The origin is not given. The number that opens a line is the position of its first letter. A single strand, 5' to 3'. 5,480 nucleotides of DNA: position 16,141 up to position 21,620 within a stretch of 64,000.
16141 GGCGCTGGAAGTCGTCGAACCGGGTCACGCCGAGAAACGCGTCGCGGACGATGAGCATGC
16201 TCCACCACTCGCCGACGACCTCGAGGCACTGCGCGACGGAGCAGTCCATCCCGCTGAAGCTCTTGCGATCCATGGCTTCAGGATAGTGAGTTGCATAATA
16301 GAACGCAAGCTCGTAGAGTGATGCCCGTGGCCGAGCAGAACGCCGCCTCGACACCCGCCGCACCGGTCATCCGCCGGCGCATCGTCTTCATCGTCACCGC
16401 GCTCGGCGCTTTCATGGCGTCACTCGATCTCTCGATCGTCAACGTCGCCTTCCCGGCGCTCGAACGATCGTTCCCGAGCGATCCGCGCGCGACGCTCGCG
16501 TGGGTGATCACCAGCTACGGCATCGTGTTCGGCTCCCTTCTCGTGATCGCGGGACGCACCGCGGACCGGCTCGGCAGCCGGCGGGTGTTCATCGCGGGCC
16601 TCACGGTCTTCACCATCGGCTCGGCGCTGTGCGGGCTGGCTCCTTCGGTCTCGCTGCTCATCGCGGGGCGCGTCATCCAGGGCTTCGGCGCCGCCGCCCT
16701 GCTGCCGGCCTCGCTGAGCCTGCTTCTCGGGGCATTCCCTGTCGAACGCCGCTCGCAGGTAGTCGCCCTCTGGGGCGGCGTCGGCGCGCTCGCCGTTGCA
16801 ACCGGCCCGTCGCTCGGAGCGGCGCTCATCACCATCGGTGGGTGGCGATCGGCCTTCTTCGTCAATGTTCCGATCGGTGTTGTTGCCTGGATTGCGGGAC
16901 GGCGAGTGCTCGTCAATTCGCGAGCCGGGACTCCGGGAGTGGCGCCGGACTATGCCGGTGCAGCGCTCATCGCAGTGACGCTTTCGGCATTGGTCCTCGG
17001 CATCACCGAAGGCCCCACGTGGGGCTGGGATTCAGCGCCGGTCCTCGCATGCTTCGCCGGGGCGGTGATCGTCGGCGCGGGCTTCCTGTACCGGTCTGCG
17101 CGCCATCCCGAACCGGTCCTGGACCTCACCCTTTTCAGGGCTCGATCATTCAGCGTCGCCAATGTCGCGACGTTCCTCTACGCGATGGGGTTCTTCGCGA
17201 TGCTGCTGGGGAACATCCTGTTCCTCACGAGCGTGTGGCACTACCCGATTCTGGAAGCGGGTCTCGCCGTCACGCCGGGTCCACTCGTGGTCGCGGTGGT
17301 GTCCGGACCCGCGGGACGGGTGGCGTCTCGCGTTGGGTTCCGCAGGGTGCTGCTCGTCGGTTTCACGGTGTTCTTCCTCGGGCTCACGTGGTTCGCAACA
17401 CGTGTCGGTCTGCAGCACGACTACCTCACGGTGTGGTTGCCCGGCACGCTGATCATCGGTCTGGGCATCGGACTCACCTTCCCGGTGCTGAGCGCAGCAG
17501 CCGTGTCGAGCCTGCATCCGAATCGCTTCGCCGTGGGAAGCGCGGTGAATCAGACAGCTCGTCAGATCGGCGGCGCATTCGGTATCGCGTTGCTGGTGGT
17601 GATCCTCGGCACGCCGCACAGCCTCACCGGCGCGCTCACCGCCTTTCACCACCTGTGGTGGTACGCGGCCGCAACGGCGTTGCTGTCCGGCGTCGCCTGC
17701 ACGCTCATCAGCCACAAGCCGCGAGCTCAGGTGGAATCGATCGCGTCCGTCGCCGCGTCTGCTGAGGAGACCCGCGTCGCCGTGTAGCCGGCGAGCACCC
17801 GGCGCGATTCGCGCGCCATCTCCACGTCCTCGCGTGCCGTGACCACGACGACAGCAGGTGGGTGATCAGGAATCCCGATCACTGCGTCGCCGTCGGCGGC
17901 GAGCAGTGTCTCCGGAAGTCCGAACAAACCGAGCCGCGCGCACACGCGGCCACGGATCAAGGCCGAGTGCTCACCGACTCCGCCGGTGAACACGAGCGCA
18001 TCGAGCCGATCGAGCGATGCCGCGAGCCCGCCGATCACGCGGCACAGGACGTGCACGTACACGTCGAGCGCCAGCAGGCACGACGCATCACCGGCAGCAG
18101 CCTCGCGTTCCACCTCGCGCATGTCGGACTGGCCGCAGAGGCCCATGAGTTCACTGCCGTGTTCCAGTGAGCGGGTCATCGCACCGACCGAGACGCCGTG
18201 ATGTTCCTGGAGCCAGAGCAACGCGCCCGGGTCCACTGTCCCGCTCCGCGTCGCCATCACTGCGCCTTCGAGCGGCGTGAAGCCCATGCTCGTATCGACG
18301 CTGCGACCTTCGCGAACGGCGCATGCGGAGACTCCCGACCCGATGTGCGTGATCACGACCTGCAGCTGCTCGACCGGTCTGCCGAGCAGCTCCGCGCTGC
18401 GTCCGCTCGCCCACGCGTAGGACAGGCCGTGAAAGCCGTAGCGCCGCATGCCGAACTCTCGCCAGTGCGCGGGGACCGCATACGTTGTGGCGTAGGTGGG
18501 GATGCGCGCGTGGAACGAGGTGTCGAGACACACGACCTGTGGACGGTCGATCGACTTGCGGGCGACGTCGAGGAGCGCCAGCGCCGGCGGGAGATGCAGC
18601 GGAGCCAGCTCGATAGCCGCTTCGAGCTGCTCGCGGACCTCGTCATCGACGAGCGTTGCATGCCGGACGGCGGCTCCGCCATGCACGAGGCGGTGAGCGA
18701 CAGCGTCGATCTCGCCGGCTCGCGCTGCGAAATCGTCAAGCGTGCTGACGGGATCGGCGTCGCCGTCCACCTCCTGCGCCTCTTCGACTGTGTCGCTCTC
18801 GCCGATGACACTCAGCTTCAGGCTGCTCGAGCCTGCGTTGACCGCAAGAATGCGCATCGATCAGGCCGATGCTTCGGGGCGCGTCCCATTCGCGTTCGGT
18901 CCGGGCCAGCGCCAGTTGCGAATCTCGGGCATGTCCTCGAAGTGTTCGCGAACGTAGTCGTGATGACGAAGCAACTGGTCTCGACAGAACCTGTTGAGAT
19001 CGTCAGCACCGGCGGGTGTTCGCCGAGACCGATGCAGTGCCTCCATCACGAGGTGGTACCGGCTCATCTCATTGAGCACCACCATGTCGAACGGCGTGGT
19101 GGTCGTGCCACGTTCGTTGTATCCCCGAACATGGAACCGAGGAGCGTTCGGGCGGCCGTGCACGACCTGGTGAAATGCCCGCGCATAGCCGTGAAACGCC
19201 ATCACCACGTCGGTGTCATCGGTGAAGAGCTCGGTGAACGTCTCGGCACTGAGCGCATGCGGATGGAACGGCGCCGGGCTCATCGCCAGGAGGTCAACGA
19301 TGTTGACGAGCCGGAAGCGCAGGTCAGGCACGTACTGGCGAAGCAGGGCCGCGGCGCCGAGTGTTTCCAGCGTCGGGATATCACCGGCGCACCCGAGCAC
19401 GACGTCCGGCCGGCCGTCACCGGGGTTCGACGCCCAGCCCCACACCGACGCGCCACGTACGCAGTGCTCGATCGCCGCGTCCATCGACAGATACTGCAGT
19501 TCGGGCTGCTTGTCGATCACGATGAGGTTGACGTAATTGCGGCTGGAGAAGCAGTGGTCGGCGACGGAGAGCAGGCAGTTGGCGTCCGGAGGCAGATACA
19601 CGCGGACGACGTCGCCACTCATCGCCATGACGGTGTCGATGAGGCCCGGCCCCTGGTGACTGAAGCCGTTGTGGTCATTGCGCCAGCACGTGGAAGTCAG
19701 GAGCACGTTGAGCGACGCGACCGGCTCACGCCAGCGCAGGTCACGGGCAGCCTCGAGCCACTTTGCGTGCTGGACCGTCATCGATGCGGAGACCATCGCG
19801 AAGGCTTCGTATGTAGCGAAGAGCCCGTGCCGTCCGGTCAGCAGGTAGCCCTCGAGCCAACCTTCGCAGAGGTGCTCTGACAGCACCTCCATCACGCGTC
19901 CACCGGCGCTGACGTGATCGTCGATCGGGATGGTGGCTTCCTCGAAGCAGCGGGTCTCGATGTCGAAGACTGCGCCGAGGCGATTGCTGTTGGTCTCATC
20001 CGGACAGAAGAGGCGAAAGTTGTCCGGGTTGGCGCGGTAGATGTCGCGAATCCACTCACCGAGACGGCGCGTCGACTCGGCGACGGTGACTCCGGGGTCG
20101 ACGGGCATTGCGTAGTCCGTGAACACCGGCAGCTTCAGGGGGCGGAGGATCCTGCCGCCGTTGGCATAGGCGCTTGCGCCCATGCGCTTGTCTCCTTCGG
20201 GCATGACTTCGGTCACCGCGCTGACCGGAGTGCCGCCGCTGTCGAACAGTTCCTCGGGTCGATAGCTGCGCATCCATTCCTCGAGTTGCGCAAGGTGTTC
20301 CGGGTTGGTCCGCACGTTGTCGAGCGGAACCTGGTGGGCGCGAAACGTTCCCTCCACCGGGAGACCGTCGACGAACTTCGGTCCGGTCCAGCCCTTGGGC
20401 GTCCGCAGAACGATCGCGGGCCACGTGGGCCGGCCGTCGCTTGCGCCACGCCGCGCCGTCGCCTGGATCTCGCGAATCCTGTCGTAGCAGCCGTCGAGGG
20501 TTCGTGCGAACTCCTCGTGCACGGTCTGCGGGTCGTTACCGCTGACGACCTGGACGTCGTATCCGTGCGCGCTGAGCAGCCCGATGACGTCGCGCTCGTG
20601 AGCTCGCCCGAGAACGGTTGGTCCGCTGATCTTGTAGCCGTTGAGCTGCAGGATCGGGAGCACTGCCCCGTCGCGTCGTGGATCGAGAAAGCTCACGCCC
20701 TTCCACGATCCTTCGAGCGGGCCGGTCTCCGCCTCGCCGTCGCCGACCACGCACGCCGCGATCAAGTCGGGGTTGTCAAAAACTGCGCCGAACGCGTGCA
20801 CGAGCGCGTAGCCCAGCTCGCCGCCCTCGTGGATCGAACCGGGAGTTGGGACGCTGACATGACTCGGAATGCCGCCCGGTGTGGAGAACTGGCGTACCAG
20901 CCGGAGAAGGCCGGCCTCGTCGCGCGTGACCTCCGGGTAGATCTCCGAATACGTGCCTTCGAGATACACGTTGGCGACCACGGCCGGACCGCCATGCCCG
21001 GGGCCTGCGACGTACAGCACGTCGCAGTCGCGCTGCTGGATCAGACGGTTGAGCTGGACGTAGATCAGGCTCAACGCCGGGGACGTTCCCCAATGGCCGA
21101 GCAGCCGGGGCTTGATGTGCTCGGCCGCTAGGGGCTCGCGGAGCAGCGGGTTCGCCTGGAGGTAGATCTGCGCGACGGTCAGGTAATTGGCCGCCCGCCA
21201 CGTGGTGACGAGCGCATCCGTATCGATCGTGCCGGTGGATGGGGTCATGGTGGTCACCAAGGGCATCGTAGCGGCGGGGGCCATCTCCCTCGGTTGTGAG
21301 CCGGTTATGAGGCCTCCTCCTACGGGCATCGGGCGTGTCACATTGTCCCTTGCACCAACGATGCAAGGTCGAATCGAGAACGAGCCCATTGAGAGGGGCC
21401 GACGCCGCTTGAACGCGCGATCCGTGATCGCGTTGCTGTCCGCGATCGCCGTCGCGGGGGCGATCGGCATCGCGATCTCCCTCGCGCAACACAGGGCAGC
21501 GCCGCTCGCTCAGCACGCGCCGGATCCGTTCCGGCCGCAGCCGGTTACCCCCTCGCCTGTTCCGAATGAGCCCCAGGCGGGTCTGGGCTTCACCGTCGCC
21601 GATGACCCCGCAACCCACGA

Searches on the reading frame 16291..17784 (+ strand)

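Call 23: search_protein_families(library=pfam, proteins=[window:16291-17784:+], max_evalue=0.00001)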
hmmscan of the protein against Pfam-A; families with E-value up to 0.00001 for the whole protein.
window:16291-17784:+ (498 aa): 1 family
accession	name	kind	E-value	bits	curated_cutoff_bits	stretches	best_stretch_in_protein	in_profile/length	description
PF07690.21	MFS_1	-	1.1e-50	173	33.4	2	37-431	2-346/347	Major Facilitator Superfamily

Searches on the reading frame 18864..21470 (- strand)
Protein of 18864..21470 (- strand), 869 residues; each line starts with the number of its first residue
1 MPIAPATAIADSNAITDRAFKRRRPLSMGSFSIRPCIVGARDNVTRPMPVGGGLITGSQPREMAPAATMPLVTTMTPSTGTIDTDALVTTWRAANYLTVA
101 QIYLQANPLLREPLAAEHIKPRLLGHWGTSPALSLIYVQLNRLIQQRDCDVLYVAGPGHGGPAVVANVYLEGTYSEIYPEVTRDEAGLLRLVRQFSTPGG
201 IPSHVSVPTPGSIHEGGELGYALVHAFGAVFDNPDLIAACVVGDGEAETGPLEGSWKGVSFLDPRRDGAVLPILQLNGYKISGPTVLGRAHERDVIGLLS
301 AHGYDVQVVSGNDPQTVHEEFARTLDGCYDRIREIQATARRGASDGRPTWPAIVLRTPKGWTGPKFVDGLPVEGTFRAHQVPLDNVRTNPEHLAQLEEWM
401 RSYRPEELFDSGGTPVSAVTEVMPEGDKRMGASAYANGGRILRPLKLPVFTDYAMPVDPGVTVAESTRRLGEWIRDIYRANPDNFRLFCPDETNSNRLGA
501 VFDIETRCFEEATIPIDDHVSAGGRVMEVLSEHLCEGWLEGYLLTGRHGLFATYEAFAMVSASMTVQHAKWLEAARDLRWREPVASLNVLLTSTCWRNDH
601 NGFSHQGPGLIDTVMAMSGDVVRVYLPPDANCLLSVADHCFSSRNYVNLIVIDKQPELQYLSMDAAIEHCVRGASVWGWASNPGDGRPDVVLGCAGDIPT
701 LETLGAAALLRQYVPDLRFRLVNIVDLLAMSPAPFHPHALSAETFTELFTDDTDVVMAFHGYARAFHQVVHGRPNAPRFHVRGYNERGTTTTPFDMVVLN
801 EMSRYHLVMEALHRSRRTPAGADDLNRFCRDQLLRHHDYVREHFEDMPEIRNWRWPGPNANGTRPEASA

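Call 23: search_protein_families(library=pfam, proteins=[window:18864-21470:-], max_evalue=0.00001)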
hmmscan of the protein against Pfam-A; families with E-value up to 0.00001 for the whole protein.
window:18864-21470:- (869 aa): 3 families
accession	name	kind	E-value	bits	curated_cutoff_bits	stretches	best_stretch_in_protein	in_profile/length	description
PF09364.15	XFP_N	-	5.6e-157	522.6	23.7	1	89-440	12-363/364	XFP N-terminal domain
PF03894.20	XFP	-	1.8e-81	272.5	22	1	469-643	2-177/177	D-xylulose 5-phosphate/D-fructose 6-phosphate phosphoketolase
PF09363.15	XFP_C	-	4.1e-79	265.2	23.4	1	654-855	1-202/202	XFP C-terminal domain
